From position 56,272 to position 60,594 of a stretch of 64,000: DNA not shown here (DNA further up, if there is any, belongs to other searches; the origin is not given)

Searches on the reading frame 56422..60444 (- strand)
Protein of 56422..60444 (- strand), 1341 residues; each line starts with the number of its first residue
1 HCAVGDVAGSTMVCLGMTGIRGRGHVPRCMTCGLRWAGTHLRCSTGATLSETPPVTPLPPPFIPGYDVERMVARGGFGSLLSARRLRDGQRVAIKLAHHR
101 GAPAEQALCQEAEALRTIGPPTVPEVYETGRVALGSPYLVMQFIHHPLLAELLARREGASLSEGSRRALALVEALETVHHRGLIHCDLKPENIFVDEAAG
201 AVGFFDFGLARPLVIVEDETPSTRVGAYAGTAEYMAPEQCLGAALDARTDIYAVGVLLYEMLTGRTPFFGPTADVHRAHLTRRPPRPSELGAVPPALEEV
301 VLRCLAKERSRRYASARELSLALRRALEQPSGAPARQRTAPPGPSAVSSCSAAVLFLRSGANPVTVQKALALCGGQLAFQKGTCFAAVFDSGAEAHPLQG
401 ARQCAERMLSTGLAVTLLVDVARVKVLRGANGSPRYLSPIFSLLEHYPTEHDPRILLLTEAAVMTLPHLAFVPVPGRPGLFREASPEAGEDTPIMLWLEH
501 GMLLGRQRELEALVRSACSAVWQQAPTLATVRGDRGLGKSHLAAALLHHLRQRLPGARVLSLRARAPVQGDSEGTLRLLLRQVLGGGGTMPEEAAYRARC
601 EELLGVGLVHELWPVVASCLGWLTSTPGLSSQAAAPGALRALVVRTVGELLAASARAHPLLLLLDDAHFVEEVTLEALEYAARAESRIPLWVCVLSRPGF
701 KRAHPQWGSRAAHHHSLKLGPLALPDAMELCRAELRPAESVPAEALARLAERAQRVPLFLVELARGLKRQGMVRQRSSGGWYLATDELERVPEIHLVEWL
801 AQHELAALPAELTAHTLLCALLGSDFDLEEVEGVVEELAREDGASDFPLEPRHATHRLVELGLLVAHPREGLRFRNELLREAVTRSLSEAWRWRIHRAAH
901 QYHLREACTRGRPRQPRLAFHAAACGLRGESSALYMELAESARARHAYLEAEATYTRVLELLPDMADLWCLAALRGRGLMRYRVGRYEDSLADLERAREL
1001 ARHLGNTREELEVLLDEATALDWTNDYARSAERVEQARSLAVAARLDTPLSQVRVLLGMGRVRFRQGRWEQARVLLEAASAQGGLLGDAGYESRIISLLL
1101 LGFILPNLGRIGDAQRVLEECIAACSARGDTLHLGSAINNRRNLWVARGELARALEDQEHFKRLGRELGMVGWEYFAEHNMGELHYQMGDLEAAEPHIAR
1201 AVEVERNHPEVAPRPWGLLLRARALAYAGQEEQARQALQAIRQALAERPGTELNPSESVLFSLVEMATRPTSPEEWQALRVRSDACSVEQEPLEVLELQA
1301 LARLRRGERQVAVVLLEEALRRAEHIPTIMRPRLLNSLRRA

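Call 8: search_protein_families(library=pfam, proteins=[window:56422-60444:-], max_evalue=0.001)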
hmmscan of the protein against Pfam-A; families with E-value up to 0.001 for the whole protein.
window:56422-60444:- (1341 aa): 11 families
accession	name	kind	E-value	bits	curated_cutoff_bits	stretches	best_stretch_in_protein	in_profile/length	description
PF00069.31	Pkinase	-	3.9e-35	122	31.7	1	66-314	1-253/263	Protein kinase domain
PF07714.23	PK_Tyr_Ser-Thr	-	4.2e-23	82.4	23.1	1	69-313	4-249/258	Protein tyrosine and serine/threonine kinase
PF13424.12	TPR_12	-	7.8e-17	61.7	30.1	2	1054-1125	4-75/77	Tetratricopeptide repeat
PF13191.12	AAA_16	-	1.3e-14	55.5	32.6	1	503-691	2-165/167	AAA ATPase domain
PF07719.23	TPR_2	-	2.8e-10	40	27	0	973-1002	3-32/34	Tetratricopeptide repeat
PF00515.34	TPR_1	-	1.2e-09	38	27.8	0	1178-1208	4-34/34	Tetratricopeptide repeat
PF13401.12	AAA_22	-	1.8e-06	28.7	27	1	527-692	6-118/130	AAA domain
PF17874.7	TPR_MalT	-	3.1e-05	23.8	45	1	1091-1243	36-189/336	MalT-like TPR region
PF01636.29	APH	-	5.6e-05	23.5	23.2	1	177-212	161-199/239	Phosphotransferase enzyme family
PF13181.12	TPR_8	-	0.00011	22.6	25.7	0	1179-1208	5-34/34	Tetratricopeptide repeat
PF03109.22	ABC1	-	0.00021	20.9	22.9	1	122-212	131-216/244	ABC1 atypical kinase-like domain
